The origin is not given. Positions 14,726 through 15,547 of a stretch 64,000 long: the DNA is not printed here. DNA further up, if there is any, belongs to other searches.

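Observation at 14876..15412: Low-GC orphan ORF wedged between cytochrome c and glyA with GIY-YIG-like and Cys-cluster features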

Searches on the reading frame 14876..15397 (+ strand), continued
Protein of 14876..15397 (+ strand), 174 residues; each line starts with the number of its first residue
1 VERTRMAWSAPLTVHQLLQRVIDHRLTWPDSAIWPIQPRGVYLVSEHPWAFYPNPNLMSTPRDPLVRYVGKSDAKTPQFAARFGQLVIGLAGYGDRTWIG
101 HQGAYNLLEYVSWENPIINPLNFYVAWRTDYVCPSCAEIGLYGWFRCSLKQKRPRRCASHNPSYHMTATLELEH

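Call 106: list_cluster_members(proteins=[P0059, P0064, P0065, P0069, P0073, P0040, P0068, P0078])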
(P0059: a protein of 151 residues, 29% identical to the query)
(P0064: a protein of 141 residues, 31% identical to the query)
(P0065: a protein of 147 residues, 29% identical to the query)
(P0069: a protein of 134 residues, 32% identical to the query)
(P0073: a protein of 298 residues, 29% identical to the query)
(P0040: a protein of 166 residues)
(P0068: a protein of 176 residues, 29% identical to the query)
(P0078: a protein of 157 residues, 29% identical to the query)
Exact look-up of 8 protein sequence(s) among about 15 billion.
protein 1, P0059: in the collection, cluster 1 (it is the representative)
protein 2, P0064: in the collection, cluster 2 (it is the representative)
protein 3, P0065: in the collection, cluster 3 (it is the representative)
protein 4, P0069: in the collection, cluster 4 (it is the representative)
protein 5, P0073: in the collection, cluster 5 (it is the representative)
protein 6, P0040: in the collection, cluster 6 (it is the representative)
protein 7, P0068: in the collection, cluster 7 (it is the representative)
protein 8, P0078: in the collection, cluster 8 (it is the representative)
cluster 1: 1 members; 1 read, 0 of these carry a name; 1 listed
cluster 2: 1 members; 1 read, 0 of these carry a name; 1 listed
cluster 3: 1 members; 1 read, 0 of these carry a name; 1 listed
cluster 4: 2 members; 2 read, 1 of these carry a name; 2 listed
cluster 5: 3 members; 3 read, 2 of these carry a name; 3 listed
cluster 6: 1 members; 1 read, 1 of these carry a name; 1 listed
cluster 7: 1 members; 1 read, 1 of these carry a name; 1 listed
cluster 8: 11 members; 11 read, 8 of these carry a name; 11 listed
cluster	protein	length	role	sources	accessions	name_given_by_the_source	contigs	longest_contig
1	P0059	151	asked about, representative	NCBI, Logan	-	-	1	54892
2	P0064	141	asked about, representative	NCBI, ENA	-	-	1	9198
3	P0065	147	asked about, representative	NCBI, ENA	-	-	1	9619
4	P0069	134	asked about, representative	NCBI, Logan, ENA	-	-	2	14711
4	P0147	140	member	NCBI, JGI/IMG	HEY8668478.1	MAG TPA: hypothetical protein VIL86_17655 [Tepidisphaeraceae bacterium] | hypothetical protein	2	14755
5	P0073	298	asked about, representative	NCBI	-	-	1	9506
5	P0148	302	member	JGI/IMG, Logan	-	hypothetical protein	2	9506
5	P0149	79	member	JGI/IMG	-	hypothetical protein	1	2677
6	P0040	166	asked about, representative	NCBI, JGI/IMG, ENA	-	hypothetical protein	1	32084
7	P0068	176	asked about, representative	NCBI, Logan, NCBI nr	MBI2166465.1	MAG: hypothetical protein HYU29_08730 [Chloroflexi bacterium] | hypothetical protein [Chloroflexota bacterium]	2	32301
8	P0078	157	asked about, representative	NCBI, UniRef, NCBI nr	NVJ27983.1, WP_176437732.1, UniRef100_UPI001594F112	hypothetical protein HUW62_42935 [Myxococcus sp. AM011] | hypothetical protein n=1 Tax=Myxococcus sp. AM011 TaxID=2745200 RepID=UPI001594F112 | hypothetical protein [Myxococcus sp. AM011]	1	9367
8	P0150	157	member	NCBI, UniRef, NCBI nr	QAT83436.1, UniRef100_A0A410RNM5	hypothetical protein EJ065_1838 [Corallococcus coralloides] | Uncharacterized protein n=2 Tax=Corallococcus coralloides TaxID=184914 ...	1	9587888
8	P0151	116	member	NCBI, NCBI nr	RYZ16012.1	MAG: hypothetical protein EOO70_05500 [Myxococcaceae bacterium]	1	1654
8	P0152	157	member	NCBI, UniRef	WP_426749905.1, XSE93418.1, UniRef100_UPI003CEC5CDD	hypothetical protein [Myxococcus sp. Y35] | hypothetical protein n=1 Tax=Pseudomyxococcus flavus TaxID=3115648 RepID=UPI003CEC5CDD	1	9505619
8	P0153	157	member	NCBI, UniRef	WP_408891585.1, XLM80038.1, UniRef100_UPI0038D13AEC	hypothetical protein ACJ2CR_19170 [Myxococcus faecalis] | hypothetical protein n=1 Tax=Myxococcus faecalis TaxID=3115646 RepID=UPI0038D13AEC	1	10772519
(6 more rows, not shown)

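Call 112: search_protein_families(library=padloc, proteins=[P0078, P0053, P0059, L001:1400-2221:+, L001:4881-6203:-, L001:6228-7157:-, L001:7189-8463:-, L001:8460-9890:-, L001:9909-11078:-], max_evalue=0.001)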
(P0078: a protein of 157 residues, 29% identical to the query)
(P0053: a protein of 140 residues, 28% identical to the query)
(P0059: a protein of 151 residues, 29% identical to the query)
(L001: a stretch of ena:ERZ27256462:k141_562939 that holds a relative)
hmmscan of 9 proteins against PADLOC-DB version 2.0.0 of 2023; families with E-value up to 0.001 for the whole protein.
P0078 (157 aa): 0 families

P0053 (140 aa): 0 families

P0059 (151 aa): 0 families

L001:1400-2221:+ (274 aa): 0 families

L001:4881-6203:- (440 aa): 2 families
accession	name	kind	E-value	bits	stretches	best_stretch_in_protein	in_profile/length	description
PDLC02494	BrxD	-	6.3e-35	119.2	1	5-415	4-398/440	BrxD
PDLC03959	SngB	-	4.1e-31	106.5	1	9-420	10-408/439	-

L001:6228-7157:- (309 aa): 0 families

L001:7189-8463:- (424 aa): 0 families

L001:8460-9890:- (476 aa): 12 families
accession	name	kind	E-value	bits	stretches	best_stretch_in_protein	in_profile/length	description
PDLC04140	mad8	-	1.9e-16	58.5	1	45-412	22-266/314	mads_8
PDLC04106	HerA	-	5.3e-12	43.1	1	348-408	531-590/667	-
PDLC04098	HerA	-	7.1e-11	39.4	1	328-407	522-607/686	-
PDLC04103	HerA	-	1.4e-10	38.1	1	338-414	445-524/579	-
PDLC04105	HerA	-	2.8e-09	34.1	1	337-421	422-506/576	-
PDLC04102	HerA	-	7.3e-09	32.5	1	338-450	509-619/654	-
PDLC04100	HerA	-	1.2e-08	32.1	1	335-407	441-516/580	-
PDLC02185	HerA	-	7.4e-08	29.6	1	335-414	447-529/585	-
PDLC02188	HerA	-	8.1e-06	22.9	1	352-409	450-505/578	-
PDLC04104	HerA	-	8.6e-06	22.7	1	352-444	244-324/379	-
PDLC04097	HerA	-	1.6e-05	21.8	1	357-410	505-556/618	-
PDLC01055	HerA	-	0.00067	16.6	0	333-403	415-485/532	Type III coevolved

L001:9909-11078:- (389 aa): 0 families

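Call 116: find_related_loci(query=window:14891-15397:+, collection=viral_contigs, flank=5000)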
Query window:14891-15397:+ (169 aa) in viral_contigs; peptide patterns used: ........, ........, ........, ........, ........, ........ (x = any residue, [..] = any of these).
1 stretches matched a pattern, but none encodes a relative of the query by tblastn (E <= 1e-3).

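Call 117: find_related_loci(query=P0050, collection=viral_contigs, flank=5000)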
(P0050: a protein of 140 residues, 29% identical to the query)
Query P0050 (140 aa) in viral_contigs; peptide patterns used: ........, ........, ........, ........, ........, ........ (x = any residue, [..] = any of these).
6 stretches matched a pattern, but none encodes a relative of the query by tblastn (E <= 1e-3).

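Call 119: find_related_loci(query=A7, collection=viral_contigs, flank=5000)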
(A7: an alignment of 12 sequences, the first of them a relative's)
Query A7 (140 aa) in viral_contigs; peptide patterns used: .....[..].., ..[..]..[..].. (x = any residue, [..] = any of these).
51 stretches matched a pattern; 3 encode a relative of the query (tblastn E <= 1e-3); 3 distinct loci.
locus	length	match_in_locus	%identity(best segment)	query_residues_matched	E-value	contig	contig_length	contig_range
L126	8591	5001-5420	52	1-140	5e-51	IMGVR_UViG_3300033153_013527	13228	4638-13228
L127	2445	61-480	51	1-140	2e-50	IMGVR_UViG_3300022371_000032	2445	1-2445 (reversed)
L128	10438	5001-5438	45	3-140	2e-41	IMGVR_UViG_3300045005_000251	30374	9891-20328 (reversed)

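Call 122: search_protein_families(library=pfam, proteins=[L128:778-1797:-, L128:2192-3739:-, L128:4175-4921:-, L128:6325-8589:-, L128:8052-9095:-, L128:9144-9866:-, L126:1009-2118:-, L126:2125-2940:-, L126:2943-4937:-, L126:5546-6055:-], max_evalue=0.001)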
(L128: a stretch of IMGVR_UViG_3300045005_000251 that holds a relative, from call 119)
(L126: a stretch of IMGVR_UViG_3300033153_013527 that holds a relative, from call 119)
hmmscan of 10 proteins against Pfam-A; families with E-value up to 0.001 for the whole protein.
L128:778-1797:- (340 aa): 0 families

L128:2192-3739:- (516 aa): 0 families

L128:4175-4921:- (249 aa): 0 families

L128:6325-8589:- (755 aa): 0 families

L128:8052-9095:- (348 aa): 1 family
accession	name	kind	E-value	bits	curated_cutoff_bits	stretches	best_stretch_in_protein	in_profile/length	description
PF17236.8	SU10_MCP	-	4.9e-05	23.4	24.1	1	119-346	111-291/292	SU10 major capsid protein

L128:9144-9866:- (241 aa): 0 families

L126:1009-2118:- (370 aa): 0 families

L126:2125-2940:- (272 aa): 0 families

L126:2943-4937:- (665 aa): 0 families

L126:5546-6055:- (170 aa): 1 family
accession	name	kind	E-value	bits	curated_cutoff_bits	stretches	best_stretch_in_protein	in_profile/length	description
PF02566.24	OsmC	-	0.00093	20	27.5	0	27-111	11-91/100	OsmC-like protein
